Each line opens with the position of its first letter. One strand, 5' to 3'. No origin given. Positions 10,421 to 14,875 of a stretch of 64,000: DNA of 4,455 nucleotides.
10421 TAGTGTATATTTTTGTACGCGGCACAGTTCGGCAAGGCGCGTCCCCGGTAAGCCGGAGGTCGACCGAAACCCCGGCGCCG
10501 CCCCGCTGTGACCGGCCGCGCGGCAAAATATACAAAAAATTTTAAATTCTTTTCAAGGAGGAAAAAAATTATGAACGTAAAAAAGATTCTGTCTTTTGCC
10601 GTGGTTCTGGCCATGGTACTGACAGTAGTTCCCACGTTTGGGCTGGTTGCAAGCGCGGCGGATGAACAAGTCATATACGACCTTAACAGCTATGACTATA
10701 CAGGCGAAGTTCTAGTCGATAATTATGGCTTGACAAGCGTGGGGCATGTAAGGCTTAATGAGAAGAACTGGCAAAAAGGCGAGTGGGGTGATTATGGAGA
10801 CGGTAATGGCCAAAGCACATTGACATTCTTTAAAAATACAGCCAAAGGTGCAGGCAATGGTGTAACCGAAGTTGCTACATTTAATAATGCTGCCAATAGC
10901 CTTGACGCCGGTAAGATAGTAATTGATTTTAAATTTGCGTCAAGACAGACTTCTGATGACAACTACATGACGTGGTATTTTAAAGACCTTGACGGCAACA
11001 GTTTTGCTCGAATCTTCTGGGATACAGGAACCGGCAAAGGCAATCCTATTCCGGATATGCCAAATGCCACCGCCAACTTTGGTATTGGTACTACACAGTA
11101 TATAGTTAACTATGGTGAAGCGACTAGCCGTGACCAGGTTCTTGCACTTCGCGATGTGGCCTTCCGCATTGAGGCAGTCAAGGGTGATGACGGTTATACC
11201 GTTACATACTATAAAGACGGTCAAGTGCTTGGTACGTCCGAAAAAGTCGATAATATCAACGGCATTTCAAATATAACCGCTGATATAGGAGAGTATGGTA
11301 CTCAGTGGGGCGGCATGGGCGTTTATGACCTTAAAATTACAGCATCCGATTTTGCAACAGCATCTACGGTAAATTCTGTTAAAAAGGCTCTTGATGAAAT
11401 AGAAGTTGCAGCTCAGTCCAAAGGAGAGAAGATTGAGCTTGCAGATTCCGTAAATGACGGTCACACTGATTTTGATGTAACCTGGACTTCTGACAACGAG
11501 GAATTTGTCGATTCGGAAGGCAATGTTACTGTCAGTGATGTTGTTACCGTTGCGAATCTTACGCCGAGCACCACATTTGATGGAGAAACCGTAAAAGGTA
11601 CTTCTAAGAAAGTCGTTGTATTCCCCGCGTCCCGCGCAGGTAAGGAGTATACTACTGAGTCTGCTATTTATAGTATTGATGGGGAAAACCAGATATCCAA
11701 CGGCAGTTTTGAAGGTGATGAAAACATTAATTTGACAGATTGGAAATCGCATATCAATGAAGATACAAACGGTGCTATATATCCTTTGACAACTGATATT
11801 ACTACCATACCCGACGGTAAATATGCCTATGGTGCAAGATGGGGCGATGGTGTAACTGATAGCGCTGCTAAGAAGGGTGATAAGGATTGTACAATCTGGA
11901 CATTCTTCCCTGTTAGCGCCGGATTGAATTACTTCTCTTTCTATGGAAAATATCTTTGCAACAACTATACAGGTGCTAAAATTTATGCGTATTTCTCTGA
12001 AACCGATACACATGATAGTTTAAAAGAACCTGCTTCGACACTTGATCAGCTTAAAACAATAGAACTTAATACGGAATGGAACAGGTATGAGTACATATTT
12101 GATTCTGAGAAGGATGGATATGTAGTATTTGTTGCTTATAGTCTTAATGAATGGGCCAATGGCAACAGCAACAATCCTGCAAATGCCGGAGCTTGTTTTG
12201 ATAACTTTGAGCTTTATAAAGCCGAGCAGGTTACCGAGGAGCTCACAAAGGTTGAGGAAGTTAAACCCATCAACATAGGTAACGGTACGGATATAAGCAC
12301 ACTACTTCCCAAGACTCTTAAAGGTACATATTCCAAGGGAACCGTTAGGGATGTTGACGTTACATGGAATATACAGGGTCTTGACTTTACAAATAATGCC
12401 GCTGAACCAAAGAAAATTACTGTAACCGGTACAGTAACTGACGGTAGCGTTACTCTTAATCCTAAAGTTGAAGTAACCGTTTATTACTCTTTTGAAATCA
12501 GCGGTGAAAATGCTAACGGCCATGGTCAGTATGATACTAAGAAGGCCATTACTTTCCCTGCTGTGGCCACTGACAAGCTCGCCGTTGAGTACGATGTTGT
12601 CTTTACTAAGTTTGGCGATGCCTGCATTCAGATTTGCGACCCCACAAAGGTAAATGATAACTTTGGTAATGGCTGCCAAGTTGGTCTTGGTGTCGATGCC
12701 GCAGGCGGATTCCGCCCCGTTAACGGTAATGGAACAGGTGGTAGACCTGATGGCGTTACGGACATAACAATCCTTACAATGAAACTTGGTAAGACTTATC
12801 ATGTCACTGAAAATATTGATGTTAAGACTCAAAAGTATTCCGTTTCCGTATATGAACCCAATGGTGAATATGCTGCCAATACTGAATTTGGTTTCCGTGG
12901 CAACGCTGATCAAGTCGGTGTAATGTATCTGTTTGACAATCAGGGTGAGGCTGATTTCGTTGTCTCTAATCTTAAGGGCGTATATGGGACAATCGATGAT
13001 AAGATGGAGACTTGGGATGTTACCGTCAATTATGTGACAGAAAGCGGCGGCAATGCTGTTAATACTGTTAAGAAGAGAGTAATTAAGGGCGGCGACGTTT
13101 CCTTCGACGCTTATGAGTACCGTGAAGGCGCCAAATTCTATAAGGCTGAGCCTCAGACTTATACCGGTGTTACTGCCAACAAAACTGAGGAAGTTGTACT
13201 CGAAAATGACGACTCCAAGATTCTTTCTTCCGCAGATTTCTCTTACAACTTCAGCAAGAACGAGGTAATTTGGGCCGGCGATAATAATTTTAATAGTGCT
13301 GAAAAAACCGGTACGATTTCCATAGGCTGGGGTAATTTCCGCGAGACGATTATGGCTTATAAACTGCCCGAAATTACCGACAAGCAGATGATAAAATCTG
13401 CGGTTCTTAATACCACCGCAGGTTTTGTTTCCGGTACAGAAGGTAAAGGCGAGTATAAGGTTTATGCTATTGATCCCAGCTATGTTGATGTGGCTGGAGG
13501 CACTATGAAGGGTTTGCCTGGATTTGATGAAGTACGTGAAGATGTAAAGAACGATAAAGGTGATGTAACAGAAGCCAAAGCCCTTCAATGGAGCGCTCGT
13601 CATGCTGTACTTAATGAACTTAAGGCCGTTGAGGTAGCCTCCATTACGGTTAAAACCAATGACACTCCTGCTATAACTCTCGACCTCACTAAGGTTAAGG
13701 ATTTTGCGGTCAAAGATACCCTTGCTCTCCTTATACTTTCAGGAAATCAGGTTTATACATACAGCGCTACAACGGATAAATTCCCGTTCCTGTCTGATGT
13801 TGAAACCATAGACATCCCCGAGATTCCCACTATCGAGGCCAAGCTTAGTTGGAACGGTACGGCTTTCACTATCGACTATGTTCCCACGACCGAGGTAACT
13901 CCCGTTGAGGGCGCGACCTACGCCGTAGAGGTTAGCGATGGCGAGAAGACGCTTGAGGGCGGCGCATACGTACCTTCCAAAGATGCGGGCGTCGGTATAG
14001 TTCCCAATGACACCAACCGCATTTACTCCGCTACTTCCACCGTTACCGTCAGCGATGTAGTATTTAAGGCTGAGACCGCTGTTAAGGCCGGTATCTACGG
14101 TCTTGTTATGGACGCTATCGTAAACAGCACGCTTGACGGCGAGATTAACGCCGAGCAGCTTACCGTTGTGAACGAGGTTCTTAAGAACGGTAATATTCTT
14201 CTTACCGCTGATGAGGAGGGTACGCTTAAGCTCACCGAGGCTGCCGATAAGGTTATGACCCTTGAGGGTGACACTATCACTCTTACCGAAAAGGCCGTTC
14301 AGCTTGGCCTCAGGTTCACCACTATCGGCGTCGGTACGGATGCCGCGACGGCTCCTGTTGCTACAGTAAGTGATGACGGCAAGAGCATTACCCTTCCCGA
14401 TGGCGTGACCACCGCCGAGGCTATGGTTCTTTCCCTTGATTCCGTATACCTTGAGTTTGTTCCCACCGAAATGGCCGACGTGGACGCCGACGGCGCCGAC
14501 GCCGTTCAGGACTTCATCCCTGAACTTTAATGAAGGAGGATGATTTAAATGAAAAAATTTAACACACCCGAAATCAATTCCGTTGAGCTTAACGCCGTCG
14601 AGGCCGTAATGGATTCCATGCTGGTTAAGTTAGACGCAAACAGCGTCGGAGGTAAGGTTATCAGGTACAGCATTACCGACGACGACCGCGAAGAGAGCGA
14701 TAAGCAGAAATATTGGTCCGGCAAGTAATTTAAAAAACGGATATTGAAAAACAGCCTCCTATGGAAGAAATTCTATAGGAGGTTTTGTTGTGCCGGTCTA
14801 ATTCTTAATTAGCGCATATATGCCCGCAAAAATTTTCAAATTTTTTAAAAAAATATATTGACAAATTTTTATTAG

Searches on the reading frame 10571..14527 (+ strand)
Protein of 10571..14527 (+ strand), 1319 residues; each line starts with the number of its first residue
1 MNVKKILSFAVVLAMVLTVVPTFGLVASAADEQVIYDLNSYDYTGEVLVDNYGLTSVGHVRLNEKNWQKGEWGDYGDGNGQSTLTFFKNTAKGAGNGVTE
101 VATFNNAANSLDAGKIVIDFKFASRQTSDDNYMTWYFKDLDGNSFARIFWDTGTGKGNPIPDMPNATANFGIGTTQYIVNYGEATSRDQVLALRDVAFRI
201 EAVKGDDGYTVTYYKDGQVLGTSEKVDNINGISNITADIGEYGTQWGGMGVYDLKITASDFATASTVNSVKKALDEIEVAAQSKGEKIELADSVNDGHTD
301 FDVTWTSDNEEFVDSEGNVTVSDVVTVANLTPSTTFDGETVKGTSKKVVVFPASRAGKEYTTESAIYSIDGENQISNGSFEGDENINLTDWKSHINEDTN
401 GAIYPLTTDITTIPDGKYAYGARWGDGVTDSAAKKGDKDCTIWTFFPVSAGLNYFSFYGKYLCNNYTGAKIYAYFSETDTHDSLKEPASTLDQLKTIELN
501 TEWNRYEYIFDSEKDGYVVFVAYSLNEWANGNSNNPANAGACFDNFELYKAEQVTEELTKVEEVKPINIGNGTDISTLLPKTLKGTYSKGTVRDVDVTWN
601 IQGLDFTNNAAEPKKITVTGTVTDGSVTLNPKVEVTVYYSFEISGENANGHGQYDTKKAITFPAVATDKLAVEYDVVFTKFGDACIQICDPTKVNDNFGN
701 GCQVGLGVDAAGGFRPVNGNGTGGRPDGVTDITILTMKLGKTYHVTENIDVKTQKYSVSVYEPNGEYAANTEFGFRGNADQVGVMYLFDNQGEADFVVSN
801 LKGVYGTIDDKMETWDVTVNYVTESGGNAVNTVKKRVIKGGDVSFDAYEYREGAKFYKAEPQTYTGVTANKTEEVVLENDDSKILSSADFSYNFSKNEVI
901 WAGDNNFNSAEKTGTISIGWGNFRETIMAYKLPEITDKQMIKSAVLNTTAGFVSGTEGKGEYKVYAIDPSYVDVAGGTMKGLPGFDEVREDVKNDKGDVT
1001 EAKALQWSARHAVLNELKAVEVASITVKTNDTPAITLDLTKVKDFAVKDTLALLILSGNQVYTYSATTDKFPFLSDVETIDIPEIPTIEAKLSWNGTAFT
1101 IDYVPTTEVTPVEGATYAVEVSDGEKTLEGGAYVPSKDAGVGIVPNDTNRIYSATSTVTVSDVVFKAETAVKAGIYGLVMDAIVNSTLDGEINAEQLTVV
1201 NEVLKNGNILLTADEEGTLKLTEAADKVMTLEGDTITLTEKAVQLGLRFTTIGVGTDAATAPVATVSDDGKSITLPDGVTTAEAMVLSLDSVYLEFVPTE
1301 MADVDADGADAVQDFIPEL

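Call 9: search_protein_families(library=pfam, proteins=[window:10571-14527:+], max_evalue=0.01)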
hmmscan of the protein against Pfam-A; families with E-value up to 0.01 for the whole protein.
window:10571-14527:+ (1319 aa): 1 family
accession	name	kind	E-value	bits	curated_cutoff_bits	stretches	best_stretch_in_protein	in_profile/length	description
PF07532.17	Big_4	-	3.4e-06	26.9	22.1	1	578-623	15-57/59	Bacterial Ig-like domain (group 4)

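Call 11: find_encoding_contigs(protein=window:10571-14527:+, flank=3000, max_places=10)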
Protein window:10571-14527:+ (1319 aa): no gene with exactly this product is on record in the collection.

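Call 13: find_homologous_proteins(query=window:10571-14527:+, max_evalue=0.00001)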
Query window:10571-14527:+ (1319 aa): 9 proteins with E <= 0.00001 among 8000 candidates.
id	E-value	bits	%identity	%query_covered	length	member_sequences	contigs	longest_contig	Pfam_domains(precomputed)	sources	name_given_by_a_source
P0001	0.0e+0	2948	100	100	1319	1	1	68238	-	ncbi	-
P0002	9.2e-188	645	43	42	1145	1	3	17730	-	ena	-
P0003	8.7e-137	476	54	38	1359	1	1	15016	PF07532.18,PF13385.14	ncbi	-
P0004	5.0e-91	324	32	78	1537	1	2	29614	-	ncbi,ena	-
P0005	3.2e-87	311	66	18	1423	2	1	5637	PF07532.18,PF13385.14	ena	-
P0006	1.0e-27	114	34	18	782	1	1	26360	-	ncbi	-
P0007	1.1e-24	104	33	21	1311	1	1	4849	PF00754.32,PF13287.13,PF13385.14,PF13290.14,PF20578.5,PF07833.17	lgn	-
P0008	3.7e-15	73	24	42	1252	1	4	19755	-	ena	-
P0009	1.4e-10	58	25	42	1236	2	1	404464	PF02018.24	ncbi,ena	-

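Call 15: find_encoding_contigs(protein=P0001, flank=3000, max_places=10)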
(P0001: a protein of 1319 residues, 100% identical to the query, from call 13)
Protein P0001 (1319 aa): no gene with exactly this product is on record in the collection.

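Call 16: find_encoding_contigs(protein=P0003, flank=3000, max_places=10)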
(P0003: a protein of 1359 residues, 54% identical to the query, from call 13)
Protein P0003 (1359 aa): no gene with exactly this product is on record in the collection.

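Call 17: find_encoding_contigs(protein=P0002, flank=3000, max_places=6)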
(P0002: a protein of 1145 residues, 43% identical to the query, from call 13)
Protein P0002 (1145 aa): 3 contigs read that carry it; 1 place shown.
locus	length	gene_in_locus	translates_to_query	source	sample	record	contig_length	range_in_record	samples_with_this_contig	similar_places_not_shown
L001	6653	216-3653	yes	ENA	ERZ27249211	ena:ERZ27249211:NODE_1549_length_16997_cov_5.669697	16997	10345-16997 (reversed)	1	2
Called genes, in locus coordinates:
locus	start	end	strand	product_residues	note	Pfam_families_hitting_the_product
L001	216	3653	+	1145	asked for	-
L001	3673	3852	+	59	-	-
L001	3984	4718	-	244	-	PF00899:ThiF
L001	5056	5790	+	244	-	PF00318:Ribosomal_S2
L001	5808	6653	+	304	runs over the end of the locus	PF00889:EF_TS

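Call 18: find_encoding_contigs(protein=P0004, flank=3000, max_places=6)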
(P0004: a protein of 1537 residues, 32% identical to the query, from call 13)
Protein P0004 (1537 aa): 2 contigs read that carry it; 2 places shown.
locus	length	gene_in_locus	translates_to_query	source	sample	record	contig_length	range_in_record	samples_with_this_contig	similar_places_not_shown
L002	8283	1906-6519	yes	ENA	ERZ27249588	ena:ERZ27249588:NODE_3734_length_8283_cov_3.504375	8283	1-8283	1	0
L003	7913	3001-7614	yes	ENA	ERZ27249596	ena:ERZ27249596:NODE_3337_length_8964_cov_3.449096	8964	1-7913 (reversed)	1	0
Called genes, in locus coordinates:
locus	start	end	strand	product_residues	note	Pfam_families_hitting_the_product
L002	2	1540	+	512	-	?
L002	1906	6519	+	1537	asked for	-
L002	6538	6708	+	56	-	-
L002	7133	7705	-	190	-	PF01174:SNO, PF07685:GATase_3, PF00117:GATase (weak)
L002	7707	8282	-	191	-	?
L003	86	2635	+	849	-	PF07833:Cu_amine_oxidN1 (weak), PF00652:Ricin_B_lectin (faint), PF14200:RicinB_lectin_2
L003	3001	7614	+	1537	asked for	-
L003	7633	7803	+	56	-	-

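Call 23: find_encoding_contigs(protein=P0005, flank=3000, max_places=6)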
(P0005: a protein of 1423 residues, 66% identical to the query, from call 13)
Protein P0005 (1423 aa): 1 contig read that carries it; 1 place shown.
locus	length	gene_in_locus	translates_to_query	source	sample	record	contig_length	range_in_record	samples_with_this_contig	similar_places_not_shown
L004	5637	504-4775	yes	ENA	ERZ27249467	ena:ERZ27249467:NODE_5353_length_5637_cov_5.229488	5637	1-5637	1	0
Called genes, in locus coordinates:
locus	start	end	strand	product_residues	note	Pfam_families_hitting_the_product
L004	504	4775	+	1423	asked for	PF07532:Big_4, PF13385:Laminin_G_3, PF07532:Big_4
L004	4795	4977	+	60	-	-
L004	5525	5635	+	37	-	?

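Call 61: search_solved_structures(query=window:10571-14527:+, max_evalue=0.01)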
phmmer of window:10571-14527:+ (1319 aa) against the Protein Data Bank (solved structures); distinct sequences matched with E-value up to 0.01: 0.

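Call 62: search_protein_families(library=ncbifam, proteins=[window:10571-14527:+], max_evalue=0.1)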
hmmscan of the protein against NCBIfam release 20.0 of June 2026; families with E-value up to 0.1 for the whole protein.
window:10571-14527:+ (1319 aa): 0 families
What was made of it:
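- Tried and rejected: Function of the protein and the small ORF: no PDB or NCBIfam hits (calls 61, 62).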

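Call 79: list_cluster_members(proteins=[P0001, P0010, P0003, P0002, P0005])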
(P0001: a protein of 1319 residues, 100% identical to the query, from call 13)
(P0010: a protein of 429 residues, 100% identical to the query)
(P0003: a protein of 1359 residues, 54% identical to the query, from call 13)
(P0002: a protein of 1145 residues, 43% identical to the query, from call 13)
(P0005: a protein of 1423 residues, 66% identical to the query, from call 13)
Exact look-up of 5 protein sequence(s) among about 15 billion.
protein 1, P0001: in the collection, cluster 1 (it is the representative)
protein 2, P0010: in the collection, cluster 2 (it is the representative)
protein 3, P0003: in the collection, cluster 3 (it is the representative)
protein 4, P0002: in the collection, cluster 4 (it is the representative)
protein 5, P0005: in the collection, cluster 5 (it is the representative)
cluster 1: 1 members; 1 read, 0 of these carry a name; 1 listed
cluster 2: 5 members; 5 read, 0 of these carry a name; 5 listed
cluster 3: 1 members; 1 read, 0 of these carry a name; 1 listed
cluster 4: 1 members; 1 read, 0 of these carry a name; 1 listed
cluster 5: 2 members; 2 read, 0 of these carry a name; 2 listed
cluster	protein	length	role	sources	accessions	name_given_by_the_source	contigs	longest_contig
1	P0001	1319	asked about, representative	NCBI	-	-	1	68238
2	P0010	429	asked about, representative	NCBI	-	-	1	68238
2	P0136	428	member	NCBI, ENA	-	-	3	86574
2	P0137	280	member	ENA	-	-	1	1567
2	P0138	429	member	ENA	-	-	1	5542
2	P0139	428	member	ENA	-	-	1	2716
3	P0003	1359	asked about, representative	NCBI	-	-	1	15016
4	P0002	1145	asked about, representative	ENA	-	-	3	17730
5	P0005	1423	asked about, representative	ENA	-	-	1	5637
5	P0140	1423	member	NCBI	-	-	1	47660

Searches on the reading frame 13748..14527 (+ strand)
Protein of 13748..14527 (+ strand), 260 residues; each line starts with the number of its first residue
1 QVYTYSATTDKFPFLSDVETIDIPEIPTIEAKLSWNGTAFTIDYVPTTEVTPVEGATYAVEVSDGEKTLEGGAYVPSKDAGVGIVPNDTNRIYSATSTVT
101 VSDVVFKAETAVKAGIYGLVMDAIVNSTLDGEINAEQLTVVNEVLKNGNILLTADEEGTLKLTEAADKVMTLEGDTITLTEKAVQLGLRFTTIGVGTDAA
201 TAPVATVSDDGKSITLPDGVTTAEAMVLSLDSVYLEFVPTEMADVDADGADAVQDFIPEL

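Call 72: predict_structure(alignment_id=A3)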
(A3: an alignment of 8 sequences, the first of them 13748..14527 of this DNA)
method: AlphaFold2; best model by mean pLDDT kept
length: 260 residues; sequences in the alignment: 8
mean_pLDDT: 66.4   pTM: 0.64
mean pLDDT of the five models: 66.4, 65.5, 65.5, 63.3, 54.9
residues with pLDDT >= 90: 2; 70-90: 138; 50-70: 53; < 50: 67
segments of 3 or more residues with pLDDT < 50: 1-18, 194-201, 221-233, 235-260
pLDDT, mean of each block of 10 residues (from residue 1): 38 45 74 85 84 84 78 68 79 87 85 86 71 65 67 67 76 83 69 48 65 71 35 43 36 38
secondary structure, 60 per line:
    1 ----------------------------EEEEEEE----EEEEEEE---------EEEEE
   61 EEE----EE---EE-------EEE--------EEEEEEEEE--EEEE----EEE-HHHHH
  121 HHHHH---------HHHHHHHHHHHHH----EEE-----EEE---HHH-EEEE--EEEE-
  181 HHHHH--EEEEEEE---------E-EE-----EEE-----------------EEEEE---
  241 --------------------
elements in order: E29-35 E40-46 E56-63 E82-84 E93-101 E104-107 E112-114 H116-125 H135-147 E152-154 E160-162 E170-173 E176-179 H181-185 E188-194 E213-215 E233-237

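Call 74: fold_search(model_id=the predicted structure, library=pdb)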
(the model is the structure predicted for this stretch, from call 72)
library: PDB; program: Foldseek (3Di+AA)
matches with E <= 10: 1561; with E <= 0.001: 1
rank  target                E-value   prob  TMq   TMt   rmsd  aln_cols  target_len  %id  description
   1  1bqu_B                9.2e-04  1.00  0.29  0.34  14.2       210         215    9  CYTOKYNE-BINDING REGION OF GP130 (released 1998-08-26)
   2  7z0l_A                1.2e-03  1.00  0.29  0.26  13.8       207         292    9  IL-27 signalling complex (released 2022-07-27)
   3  8v2c_B                1.4e-03  1.00  0.28  0.36  12.1       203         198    9  Cryo-EM structure of mouse type II OSM receptor complex: model for assembly core region (released 2024-11-20)
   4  1fyh_E                2.5e-03  0.82  0.22  0.27  12.3       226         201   11  1:1 COMPLEX BETWEEN AN INTERFERON GAMMA SINGLE-CHAIN VARIANT AND ITS RECEPTOR (released 2000-10-11)
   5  8cn9_J                3.4e-03  0.72  0.21  0.27  12.9       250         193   10  Factor VII binding Fab of the bispecific antibody HMB-001 in complex with Factor VII (released 2023-12-27)
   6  6dxu_B                4.7e-03  0.99  0.20  0.08   7.2       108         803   19  Crystal Structure of Parabacteroides merdae Beta-Glucuronidase (GUS) (released 2019-02-27)
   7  8upa_B                5.0e-03  0.98  0.27  0.34  13.2       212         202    9  Structure of gp130 in complex with a de novo designed IL-6 mimetic (released 2024-08-28)
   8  8upa_D                5.3e-03  0.97  0.27  0.35  14.2       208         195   10  Structure of gp130 in complex with a de novo designed IL-6 mimetic (released 2024-08-28)
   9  6dxu_C                5.9e-03  0.99  0.21  0.08   7.1       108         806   19  Crystal Structure of Parabacteroides merdae Beta-Glucuronidase (GUS) (released 2019-02-27)
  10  1bqu_A                6.3e-03  0.97  0.27  0.32  13.7       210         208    8  CYTOKYNE-BINDING REGION OF GP130 (released 1998-08-26)
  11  9bpu_B                7.0e-03  0.72  0.22  0.28  13.5       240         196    9  Structure of the IFN-lambda4/IFN-lambdaR1/IL-10Rbeta receptor complex with an engineered IL-10Rbeta (released 2025-01-29)
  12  5j12_C                7.4e-03  0.99  0.23  0.30   4.6        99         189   15  Structure of human TSLP:TSLPR in complex with mouse IL-7Ralpha (released 2017-04-05)
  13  1i1r_A                7.4e-03  0.96  0.27  0.24  13.6       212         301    8  CRYSTAL STRUCTURE OF A CYTOKINE/RECEPTOR COMPLEX (released 2001-03-28)
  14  6dxu_D                7.9e-03  0.98  0.20  0.08   7.2       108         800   20  Crystal Structure of Parabacteroides merdae Beta-Glucuronidase (GUS) (released 2019-02-27)
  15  3ncc_B                8.3e-03  0.99  0.24  0.29   5.6       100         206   15  A human Prolactin receptor antagonist in complex with the mutant extracellular domain H188A of the human prolactin rec (released 2010-09-29)
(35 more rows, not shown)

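Call 76: find_related_loci(query=A3, collection=viral_contigs, flank=6000)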
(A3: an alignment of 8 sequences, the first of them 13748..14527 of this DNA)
Query A3 (260 aa) in viral_contigs; peptide patterns used: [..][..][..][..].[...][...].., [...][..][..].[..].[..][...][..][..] (x = any residue, [..] = any of these).
43 stretches matched a pattern, but none encodes a relative of the query by tblastn (E <= 1e-3).

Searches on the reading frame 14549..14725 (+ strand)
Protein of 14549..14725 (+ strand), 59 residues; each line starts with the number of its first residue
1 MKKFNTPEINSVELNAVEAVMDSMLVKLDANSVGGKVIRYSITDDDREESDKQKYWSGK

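Call 40: find_homologous_proteins(query=window:14549-14725:+, max_evalue=0.001)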
Query seq(59 aa) (59 aa): 6 proteins with E <= 0.001 among 6 candidates.
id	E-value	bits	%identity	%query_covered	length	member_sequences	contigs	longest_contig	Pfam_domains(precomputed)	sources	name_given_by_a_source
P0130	1.4e-30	120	100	100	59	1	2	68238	-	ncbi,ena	-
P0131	1.0e-21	93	80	100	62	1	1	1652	-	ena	-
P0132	1.4e-19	86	76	100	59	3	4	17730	-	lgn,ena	-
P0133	2.8e-18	82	73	100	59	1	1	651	-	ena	-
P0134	1.6e-15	73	68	100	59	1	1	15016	-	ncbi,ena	-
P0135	2.8e-9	54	56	100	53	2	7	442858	-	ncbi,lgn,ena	-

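Call 41: find_encoding_contigs(protein=P0130, flank=6000, max_places=10)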
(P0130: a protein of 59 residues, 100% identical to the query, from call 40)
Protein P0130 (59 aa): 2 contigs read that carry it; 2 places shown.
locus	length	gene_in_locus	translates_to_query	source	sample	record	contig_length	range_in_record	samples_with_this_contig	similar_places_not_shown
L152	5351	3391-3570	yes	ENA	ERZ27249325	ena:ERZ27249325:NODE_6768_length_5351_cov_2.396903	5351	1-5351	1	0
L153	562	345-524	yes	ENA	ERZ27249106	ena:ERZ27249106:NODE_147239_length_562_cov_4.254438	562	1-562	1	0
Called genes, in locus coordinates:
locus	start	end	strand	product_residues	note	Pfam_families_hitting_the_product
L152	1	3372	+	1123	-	?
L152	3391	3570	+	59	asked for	-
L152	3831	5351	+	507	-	?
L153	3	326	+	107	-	?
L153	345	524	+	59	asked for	-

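Call 42: find_encoding_contigs(protein=P0132, flank=6000, max_places=10)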
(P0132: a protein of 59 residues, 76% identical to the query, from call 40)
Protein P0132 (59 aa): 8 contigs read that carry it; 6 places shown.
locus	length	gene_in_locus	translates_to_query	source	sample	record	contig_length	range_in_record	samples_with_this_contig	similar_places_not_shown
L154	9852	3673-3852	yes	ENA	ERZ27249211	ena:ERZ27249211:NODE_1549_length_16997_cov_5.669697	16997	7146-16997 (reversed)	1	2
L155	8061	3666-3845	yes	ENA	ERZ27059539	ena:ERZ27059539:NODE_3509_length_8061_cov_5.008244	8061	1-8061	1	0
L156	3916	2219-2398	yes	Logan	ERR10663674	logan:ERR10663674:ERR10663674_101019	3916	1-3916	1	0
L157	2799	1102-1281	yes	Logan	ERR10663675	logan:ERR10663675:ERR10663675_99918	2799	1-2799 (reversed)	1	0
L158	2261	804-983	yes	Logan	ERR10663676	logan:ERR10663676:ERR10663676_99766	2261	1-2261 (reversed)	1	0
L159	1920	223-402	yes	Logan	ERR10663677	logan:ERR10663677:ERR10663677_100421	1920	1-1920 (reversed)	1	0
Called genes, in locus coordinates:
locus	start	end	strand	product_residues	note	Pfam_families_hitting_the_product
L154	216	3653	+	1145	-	-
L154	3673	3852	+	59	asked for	-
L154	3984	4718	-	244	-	PF00899:ThiF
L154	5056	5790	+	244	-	PF00318:Ribosomal_S2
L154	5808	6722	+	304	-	PF00889:EF_TS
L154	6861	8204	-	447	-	PF17651:Raco_middle, PF14574:RACo_C_ter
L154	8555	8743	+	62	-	PF01381:HTH_3 (weak)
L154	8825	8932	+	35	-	-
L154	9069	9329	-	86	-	PF01381:HTH_3 (weak), PF13443:HTH_26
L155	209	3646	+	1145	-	-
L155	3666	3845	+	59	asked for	-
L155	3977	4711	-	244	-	PF00899:ThiF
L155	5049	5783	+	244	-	PF00318:Ribosomal_S2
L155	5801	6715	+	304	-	PF00889:EF_TS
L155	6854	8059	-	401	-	?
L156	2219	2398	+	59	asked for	-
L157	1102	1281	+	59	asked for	-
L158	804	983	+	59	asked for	-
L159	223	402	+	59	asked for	-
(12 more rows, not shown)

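Call 47: find_encoding_contigs(protein=P0134, flank=8000, max_places=10)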
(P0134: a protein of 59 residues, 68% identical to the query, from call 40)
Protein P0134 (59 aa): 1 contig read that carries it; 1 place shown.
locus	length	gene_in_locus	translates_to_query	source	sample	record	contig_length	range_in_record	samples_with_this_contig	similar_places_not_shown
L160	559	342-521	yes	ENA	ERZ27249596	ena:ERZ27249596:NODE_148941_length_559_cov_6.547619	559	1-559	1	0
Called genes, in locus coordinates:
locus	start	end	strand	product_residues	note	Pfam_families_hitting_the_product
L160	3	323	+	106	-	?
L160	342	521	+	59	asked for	-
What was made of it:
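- Tried and rejected: P0134 gave only a 559-nt contig (call 47).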

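Call 62: search_protein_families(library=ncbifam, proteins=[window:14549-14725:+], max_evalue=0.1)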
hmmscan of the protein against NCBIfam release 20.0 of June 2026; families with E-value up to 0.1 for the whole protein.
window:14549-14725:+ (59 aa): 0 families
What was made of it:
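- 14549..14728 (+): Conserved 59-aa ORF, 18 nt after the stop with its own RBS. It is present downstream of every family gene examined. No Pfam or NCBIfam family (call 62).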
